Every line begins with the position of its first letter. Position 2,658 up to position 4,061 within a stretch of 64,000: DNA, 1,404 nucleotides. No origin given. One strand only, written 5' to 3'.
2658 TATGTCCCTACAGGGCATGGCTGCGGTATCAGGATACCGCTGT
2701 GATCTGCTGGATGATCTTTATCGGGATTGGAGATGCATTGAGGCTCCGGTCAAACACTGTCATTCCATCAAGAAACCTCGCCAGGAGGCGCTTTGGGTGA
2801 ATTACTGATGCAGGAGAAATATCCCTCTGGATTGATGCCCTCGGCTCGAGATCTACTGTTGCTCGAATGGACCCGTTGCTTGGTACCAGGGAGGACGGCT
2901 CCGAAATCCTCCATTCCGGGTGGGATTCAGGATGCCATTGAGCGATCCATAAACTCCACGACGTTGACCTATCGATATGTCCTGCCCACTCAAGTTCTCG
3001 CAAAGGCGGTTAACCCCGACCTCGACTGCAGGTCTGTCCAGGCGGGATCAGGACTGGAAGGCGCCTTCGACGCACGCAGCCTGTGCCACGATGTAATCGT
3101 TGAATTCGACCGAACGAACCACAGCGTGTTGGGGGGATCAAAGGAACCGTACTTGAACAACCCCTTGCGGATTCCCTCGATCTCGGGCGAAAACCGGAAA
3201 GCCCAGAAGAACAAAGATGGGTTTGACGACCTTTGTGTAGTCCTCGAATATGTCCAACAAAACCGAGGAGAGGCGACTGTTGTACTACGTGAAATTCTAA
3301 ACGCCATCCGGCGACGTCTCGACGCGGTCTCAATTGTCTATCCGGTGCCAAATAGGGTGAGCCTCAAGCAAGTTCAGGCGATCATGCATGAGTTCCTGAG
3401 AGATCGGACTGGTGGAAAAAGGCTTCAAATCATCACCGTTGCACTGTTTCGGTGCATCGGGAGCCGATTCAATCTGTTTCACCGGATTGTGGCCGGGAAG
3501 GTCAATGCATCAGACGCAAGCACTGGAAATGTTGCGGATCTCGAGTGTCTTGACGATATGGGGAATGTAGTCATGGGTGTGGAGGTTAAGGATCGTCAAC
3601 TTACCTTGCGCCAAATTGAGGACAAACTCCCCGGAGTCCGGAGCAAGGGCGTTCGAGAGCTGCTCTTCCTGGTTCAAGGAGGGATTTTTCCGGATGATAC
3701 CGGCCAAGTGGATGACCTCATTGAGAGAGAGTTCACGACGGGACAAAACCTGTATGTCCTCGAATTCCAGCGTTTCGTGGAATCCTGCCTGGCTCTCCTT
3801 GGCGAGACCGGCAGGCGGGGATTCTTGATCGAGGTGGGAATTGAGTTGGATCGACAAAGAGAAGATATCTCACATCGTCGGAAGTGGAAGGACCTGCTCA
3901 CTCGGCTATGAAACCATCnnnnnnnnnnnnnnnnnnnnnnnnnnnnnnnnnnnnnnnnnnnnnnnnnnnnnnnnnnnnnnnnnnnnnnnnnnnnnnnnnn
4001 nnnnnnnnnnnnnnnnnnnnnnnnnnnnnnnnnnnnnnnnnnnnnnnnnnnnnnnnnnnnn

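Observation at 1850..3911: Lower-GC island encoding a Dam-family methyltransferase and a 1-nt-overlapping putative PD-(D/E)xK endonuclease (candidate type II R-M system)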

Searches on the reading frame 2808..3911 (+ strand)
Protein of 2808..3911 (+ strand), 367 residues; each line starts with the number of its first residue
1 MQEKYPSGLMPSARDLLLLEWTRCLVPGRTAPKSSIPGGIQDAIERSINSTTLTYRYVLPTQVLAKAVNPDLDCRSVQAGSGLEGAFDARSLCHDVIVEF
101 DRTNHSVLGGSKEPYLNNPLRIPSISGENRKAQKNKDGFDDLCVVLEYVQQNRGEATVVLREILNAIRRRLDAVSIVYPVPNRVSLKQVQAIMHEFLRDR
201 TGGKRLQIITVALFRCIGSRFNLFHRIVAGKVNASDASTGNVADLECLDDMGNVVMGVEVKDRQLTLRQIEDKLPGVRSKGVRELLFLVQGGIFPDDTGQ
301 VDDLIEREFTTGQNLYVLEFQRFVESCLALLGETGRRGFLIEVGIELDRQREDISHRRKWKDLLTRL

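Call 3: search_protein_families(library=pfam, proteins=[window:2808-3911:+], max_evalue=1)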
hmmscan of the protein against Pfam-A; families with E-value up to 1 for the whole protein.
window:2808-3911:+ (367 aa): 1 family
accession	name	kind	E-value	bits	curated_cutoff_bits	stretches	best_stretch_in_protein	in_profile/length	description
PF09566.16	RE_SacI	-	8.8e-39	134.5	19.3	1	44-289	32-274/276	SacI restriction endonuclease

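Call 4: search_protein_families(library=ncbifam, proteins=[window:2808-3911:+], max_evalue=1)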
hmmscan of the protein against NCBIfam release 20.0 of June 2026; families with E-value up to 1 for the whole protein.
window:2808-3911:+ (367 aa): 0 families

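Call 5: search_protein_families(library=padloc, proteins=[window:2808-3911:+], max_evalue=1)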
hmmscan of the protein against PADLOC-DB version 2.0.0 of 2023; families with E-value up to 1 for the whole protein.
window:2808-3911:+ (367 aa): 1 family
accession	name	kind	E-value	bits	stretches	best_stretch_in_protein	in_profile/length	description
PDLC03473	REase_II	-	1.1e-22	78.6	1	44-330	36-315/351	Type II restriction enzyme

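Call 7: find_homologous_proteins(query=window:2808-3911:+, max_evalue=0.001)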
Query window:2808-3911:+ (367 aa): 281 proteins with E <= 0.001 among 3632 candidates; the best 120 are listed.
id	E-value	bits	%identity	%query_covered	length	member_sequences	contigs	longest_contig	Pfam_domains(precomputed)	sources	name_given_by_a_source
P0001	6.9e-242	820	100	100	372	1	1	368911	PF09566.18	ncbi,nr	ncbi:MAG: hypothetical protein GHCLOJNM_01872 [bacterium]|nr:hypothetical protein [bacterium]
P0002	7.6e-191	652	79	100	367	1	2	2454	PF09566.18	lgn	-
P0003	4.3e-139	481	61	99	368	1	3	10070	PF09566.18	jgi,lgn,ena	-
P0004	7.3e-136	471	62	96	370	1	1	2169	PF09566.18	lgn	-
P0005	7.9e-136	471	64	90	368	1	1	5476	PF09566.18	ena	-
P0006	1.8e-135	469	61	97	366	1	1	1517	PF09566.18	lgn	-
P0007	2.6e-134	466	61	98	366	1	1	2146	PF09566.18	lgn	-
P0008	4.6e-134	465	60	98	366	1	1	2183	PF09566.18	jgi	jgi:hypothetical protein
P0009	1.2e-133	464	60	100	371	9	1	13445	PF09566.18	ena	-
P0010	1.3e-133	463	61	96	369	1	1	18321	PF09566.18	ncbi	-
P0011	5.1e-133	461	59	100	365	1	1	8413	PF09566.18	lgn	-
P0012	2.5e-132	459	57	99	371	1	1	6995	PF09566.18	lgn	-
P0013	4.4e-131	455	59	100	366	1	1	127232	PF09566.18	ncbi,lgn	-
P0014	1.0e-130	454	59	97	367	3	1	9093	PF09566.18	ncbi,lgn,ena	-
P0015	4.9e-130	452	57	99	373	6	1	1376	PF09566.18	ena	-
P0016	8.6e-130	451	59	96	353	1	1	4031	PF09566.18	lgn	-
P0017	1.4e-128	447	57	100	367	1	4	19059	PF09566.18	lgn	-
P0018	3.9e-128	445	57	91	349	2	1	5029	PF09566.18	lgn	-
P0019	9.4e-128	444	56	100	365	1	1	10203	PF09566.18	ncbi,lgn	-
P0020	1.4e-127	444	57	100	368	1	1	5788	PF09566.18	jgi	jgi:hypothetical protein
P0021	1.9e-127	443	56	100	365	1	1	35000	PF09566.18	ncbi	-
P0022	1.5e-125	437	56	100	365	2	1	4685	PF09566.18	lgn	-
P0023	1.5e-125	437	56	100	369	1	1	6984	PF09566.18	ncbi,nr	ncbi:MAG: restriction endonuclease, SacI family [Planctomycetes bacterium]|nr:restriction endonuclea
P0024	2.2e-125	436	55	100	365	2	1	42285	PF09566.18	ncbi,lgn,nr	ncbi:MAG: restriction endonuclease, SacI family [Gemmataceae bacterium]|nr:restriction endonuclease,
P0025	2.2e-125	436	57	99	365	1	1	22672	PF09566.18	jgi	-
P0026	3.7e-125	436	57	95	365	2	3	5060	PF09566.18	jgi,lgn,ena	-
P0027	5.0e-125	435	56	100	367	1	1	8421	PF09566.18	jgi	jgi:SacI restriction endonuclease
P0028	1.6e-124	434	57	95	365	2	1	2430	PF09566.18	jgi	jgi:hypothetical protein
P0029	3.0e-124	433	58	92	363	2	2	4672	PF09566.18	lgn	-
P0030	3.4e-124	432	54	100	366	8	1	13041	PF09566.18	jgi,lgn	jgi:hypothetical protein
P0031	7.5e-124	431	59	90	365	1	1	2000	PF09566.18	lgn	-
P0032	1.7e-123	430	59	92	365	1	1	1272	PF09566.18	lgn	-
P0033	2.1e-123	430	56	99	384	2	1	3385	PF09566.18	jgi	jgi:hypothetical protein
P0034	2.5e-123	430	55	98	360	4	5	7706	PF09566.18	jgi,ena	-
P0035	3.0e-123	429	57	98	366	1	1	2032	PF09566.18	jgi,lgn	-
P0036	3.9e-123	429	56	99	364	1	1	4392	PF09566.18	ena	-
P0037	2.3e-122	426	57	100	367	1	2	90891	PF09566.18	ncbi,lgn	ncbi:MAG: restriction endonuclease, SacI family [Pirellulales bacterium]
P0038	3.6e-122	426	55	99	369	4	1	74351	PF09566.18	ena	-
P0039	4.7e-122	425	56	97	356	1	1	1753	PF09566.18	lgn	-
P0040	7.9e-122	425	59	89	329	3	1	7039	PF09566.18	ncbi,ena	-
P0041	1.1e-121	424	56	98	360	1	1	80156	PF09566.18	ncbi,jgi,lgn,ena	-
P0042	2.0e-121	423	58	91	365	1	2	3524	PF09566.18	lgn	-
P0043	3.2e-120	419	56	98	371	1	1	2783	PF09566.18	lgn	-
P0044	3.6e-120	419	53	98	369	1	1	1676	PF09566.18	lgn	-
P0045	4.0e-120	419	53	99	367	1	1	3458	PF09566.18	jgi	jgi:hypothetical protein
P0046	5.6e-120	419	56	96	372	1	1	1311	PF09566.18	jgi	jgi:hypothetical protein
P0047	6.4e-120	418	54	97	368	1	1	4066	PF09566.18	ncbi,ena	ncbi:MAG: restriction endonuclease, SacI family [Planctomycetota bacterium]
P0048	7.4e-120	418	57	96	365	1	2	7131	PF09566.18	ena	-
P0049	8.9e-120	418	53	99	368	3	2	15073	PF09566.18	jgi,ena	jgi:hypothetical protein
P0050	1.0e-119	418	53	100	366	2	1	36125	PF09566.18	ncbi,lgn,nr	ncbi:MAG: restriction endonuclease, SacI family [Candidatus Hydrogenedentes bacterium]|nr:restrictio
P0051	1.2e-119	417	55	98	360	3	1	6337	PF09566.18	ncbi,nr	ncbi:MAG: restriction endonuclease, SacI family [Phycisphaerales bacterium]|nr:restriction endonucle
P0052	2.0e-119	417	55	97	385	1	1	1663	PF09566.18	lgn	-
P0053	2.4e-119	417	58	89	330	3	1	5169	PF09566.18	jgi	jgi:hypothetical protein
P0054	5.2e-119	415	56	98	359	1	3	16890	PF09566.18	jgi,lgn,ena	-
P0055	1.0e-118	414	54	100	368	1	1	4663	PF09566.18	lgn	-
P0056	1.4e-118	414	52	99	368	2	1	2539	PF09566.18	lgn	-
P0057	2.2e-118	413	57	100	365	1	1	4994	PF09566.18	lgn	-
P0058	3.0e-118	413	53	99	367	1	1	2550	PF09566.18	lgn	-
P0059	3.9e-118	413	55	99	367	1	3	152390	PF09566.18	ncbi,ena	-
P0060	6.9e-118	412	55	98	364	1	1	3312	PF09566.18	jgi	jgi:hypothetical protein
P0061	7.9e-118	412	57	91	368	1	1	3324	PF09566.18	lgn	-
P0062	7.0e-117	408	55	98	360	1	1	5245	PF09566.18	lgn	-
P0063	1.9e-116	407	53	100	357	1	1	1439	PF09566.18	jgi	jgi:hypothetical protein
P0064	1.8e-115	404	52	96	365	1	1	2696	PF09566.18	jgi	jgi:hypothetical protein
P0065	2.9e-115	403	57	90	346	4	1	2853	PF09566.18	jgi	jgi:hypothetical protein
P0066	3.3e-115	403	59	84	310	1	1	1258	PF09566.18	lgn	-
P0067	3.6e-115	403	54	95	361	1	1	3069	PF09566.18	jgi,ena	-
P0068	3.9e-115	403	56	96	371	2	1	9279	PF09566.18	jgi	jgi:hypothetical protein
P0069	2.4e-114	400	51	100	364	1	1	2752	PF09566.18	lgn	-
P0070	2.9e-114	400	52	99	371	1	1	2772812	PF09566.18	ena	-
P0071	7.0e-113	395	53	96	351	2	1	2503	PF09566.18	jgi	-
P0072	7.6e-113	395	52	96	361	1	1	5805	PF09566.18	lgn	-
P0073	1.5e-112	394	57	84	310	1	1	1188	PF09566.18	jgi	jgi:hypothetical protein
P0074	2.0e-112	394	54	99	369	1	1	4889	PF09566.18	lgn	-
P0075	2.8e-112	393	49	98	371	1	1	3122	PF09566.18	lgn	-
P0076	3.1e-112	393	52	91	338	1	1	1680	PF09566.18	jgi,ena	-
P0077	3.7e-112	393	50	100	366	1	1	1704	PF09566.18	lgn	-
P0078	8.8e-112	392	57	90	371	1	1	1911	PF09566.18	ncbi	-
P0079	9.4e-112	392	54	95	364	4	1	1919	PF09566.18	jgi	jgi:hypothetical protein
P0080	3.5e-111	390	59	81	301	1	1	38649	PF09566.18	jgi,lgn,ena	-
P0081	4.2e-111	389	55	90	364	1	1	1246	PF09566.18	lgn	-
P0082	4.6e-111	389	51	99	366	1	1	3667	PF09566.18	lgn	-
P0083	8.0e-111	388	54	96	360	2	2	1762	PF09566.18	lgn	-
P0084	6.4e-110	385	50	100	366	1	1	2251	PF09566.18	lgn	-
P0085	3.2e-109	383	53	91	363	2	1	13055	PF09566.18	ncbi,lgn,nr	ncbi:MAG TPA: restriction endonuclease, SacI family [Tepidisphaeraceae bacterium]|nr:restriction end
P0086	5.8e-109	382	55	91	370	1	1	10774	PF09566.18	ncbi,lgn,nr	ncbi:MAG: restriction endonuclease, SacI family [Phycisphaerae bacterium]|nr:restriction endonucleas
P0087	1.6e-108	381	51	99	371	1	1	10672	PF09566.18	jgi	jgi:hypothetical protein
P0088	1.8e-108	381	53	96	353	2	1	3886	PF09566.18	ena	-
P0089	4.7e-108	379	53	97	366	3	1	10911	PF09566.18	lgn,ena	-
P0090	5.9e-108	379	53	90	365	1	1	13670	PF09566.18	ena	-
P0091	6.3e-108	379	52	90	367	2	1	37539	PF09566.18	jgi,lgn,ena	-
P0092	9.5e-108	378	52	94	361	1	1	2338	PF09566.18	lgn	-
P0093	1.0e-106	375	56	84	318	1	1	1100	PF09566.18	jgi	-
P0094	3.0e-106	373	50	99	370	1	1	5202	PF09566.18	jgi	-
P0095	3.2e-106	373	50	98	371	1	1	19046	PF09566.18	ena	-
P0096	4.1e-106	373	49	100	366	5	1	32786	PF09566.18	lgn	-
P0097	8.1e-106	372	51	95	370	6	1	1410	PF09566.18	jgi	-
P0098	3.3e-105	370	52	92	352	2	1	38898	PF09566.18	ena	-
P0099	2.2e-104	367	49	99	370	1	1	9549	PF09566.18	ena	-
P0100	1.5e-103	365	50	96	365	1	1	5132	PF09566.18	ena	-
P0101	1.9e-103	364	50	98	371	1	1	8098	PF09566.18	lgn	-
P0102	2.8e-103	364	47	100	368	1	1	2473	PF09566.18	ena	-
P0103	6.1e-103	363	48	98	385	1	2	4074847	PF09566.18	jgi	jgi:hypothetical protein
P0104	7.7e-103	362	49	98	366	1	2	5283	PF09566.18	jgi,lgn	-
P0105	5.5e-102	359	49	99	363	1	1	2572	PF09566.18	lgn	-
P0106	4.4e-100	353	46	99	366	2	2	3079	PF09566.18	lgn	-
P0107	6.7e-100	353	52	90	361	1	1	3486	PF09566.18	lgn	-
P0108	1.1e-99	352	48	96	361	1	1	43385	PF09566.18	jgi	jgi:SacI restriction endonuclease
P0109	2.1e-99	351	49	100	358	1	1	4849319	PF09566.18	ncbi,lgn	ncbi:MAG: restriction endonuclease, SacI family [Phycisphaerae bacterium]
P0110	2.8e-99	350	47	99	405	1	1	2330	PF09566.18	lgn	-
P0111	8.2e-99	349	60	74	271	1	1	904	PF09566.18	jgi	jgi:hypothetical protein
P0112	1.2e-98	348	50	89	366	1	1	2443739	PF09566.18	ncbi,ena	-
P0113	1.6e-98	348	50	96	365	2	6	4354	PF09566.18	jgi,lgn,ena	-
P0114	4.4e-98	347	46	95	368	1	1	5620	PF09566.18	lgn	-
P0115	6.3e-98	346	46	97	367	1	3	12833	PF09566.18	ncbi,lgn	-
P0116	1.7e-97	345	46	98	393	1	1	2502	PF09566.18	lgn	-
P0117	2.6e-97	344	47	97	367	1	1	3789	PF09566.18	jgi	-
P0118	4.1e-97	343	47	98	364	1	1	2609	PF09566.18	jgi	-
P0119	4.4e-97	343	49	90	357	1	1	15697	PF09566.18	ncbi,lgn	-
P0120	7.9e-97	342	48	97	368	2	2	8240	PF09566.18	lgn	-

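Call 8: search_solved_structures(query=window:2808-3911:+, max_evalue=10)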
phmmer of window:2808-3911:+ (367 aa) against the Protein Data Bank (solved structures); distinct sequences matched with E-value up to 10: 1.
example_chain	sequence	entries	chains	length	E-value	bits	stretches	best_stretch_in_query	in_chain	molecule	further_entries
7e8r_A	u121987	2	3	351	3.4e-21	78.8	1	44-330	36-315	EcoT38I restriction endonuclease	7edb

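Call 12: search_solved_structures(query=window:2808-3911:+, max_evalue=0.001, show_alignments=1)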
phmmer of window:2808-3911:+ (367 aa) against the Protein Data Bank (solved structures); distinct sequences matched with E-value up to 0.001: 1.
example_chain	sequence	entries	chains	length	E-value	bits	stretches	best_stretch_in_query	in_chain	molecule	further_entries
7e8r_A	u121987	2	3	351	3.4e-21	78.8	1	44-330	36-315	EcoT38I restriction endonuclease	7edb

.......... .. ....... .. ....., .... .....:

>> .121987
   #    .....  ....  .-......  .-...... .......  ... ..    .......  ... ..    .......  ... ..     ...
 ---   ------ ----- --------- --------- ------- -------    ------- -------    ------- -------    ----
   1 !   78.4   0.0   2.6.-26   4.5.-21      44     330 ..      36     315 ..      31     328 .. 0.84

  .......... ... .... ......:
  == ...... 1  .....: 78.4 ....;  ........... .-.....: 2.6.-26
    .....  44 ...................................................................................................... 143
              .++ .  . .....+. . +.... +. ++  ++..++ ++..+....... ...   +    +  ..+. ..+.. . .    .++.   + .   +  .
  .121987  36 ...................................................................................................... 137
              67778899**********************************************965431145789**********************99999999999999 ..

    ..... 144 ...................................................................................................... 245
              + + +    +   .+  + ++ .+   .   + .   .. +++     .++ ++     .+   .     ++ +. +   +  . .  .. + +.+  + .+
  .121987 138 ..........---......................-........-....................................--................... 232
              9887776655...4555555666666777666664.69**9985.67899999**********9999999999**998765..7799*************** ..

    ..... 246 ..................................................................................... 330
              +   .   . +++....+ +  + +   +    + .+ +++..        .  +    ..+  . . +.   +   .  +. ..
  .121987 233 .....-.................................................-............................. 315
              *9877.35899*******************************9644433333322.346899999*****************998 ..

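Call 14: search_dna_similar(query=window:2808-3911:+, collection=phages, mode=protein, max_evalue=0.001, max_rows=15)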
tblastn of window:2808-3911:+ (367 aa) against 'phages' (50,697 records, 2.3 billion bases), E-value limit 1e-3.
Records with a match: 2; places in all: 2; records where one place covers at least 80% of the query: 0.
Best place of each record, by identity: <60% 2.
By first word of the organism name: Evtepia 2.
By host as written in the record: Evtepia sp. 900546255 1; Evtepia sp. 1.
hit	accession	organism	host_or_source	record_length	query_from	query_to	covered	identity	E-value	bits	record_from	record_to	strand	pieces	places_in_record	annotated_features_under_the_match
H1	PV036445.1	Evtepia phage NatCom_42594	Evtepia sp. 900546255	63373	53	288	64%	28.9%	2e-15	84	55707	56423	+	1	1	hypothetical protein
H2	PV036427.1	Evtepia phage NatCom_11697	Evtepia sp.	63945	53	288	64%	28.9%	2e-15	84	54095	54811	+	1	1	hypothetical protein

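Call 15: search_dna_similar(query=window:2808-3911:+, collection=plasmids, mode=protein, max_evalue=0.001, max_rows=15)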
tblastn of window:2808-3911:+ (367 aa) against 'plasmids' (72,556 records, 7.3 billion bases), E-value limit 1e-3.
Records with a match: 3; places in all: 4; records where one place covers at least 80% of the query: 3.
Best place of each record, by identity: <60% 3.
By first word of the organism name: Halorussus 1; Haladaptatus 1; Agrobacterium 1.
By predicted mobility (MOB-suite, as given by PLSDB): non-mobilizable 2; conjugative 1.
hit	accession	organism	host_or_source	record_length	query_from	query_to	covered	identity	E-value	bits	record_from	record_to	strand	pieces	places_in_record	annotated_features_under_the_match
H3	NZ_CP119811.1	Halorussus caseinilyticus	cell culture,coastal saline-alkali land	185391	13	367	97%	29.6%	3e-30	157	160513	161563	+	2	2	restriction endonuclease, SacI family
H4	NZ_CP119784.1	Haladaptatus sp. YSMS36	cell culture,sediment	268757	13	367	97%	25.7%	9e-21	101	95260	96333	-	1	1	restriction endonuclease, SacI family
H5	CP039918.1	Agrobacterium tumefaciens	-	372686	35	367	91%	23.9%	4e-14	81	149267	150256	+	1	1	restriction endonuclease, SacI family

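Call 20: find_related_loci(query=A1, collection=genome_contigs, flank=6000)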
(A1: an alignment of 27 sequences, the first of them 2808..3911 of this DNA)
Query A1 (367 aa) in genome_contigs; peptide patterns used: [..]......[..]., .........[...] (x = any residue, [..] = any of these).
120 stretches matched a pattern; 112 encode a relative of the query (tblastn E <= 1e-3); the best 80 are kept; 80 distinct loci.
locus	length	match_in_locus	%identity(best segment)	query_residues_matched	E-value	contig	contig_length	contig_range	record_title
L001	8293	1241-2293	61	14-367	7e-140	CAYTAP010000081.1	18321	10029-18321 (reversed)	MAG TPA_asm: uncultured Tepidisphaeraceae bacterium isolate SRP263991_co5_118 genome assembly, contig: NODE_5959_length_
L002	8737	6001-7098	59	1-367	1e-138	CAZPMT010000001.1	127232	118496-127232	MAG TPA_asm: uncultured Nitrospiraceae bacterium isolate SRP302447_co3_797 genome assembly, contig: NODE_378_length_1272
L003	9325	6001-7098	57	1-365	1e-138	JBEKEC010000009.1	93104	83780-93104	MAG: Tepidisphaeraceae bacterium isolate SPRUCE 198 SPRUCE_198_9, whole genome shotgun sequence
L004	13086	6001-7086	54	1-364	3e-128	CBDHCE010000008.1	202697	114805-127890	MAG: Tepidisphaeraceae bacterium isolate 8824accf-af3d-44c8-8031-572310434529 genome assembly, contig: contig_8, whole g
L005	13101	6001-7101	57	1-367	7e-128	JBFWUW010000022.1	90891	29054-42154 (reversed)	MAG: Pirellulales bacterium isolate CA_2019_TPBF_8 NODE_2144_length_90891_cov_5.862501_TPBF, whole genome shotgun sequen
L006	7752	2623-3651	56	19-367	3e-126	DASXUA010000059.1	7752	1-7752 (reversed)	MAG TPA_asm: Phycisphaerae bacterium isolate SMAG_U4706 k141_1147629, whole genome shotgun sequence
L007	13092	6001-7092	55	1-364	2e-125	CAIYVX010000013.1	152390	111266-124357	MAG: uncultured Planctomycetia bacterium isolate AlinenLipids_bin-6114 genome assembly, contig: bin-6114:013/116, whole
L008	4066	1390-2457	54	13-367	5e-127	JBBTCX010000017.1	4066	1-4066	MAG: Planctomycetota bacterium isolate H41-bin234_1 H41_bin234_1_000000000017, whole genome shotgun sequence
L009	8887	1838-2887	56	14-364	5e-122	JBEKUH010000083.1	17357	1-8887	MAG: Tepidisphaeraceae bacterium isolate SPRUCE 577 SPRUCE_577_83, whole genome shotgun sequence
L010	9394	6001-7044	54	18-365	4e-121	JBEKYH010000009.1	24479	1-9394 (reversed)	MAG: Tepidisphaeraceae bacterium isolate SPRUCE 670 SPRUCE_670_9, whole genome shotgun sequence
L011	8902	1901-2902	53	34-367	6e-117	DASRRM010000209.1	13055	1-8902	MAG TPA_asm: Tepidisphaeraceae bacterium isolate SMAG_U4852 k141_707851, whole genome shotgun sequence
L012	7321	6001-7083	50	1-362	1e-115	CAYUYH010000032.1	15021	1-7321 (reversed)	MAG TPA_asm: uncultured Planctomycetaceae bacterium isolate SRP323688_co1_175 genome assembly, contig: NODE_6313_length_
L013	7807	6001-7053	50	13-364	6e-115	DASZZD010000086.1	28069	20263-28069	MAG TPA_asm: Phycisphaerae bacterium isolate SMAG_U6227 k141_1268509, whole genome shotgun sequence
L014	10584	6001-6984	55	34-361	9e-115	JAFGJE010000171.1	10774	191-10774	MAG: Phycisphaerae bacterium isolate Zod_Metabat.26 k87_8982760, whole genome shotgun sequence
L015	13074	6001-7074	49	1-367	7e-107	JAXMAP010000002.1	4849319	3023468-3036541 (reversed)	MAG: Phycisphaerae bacterium isolate STL-PLA13 C1.27.fa-2, whole genome shotgun sequence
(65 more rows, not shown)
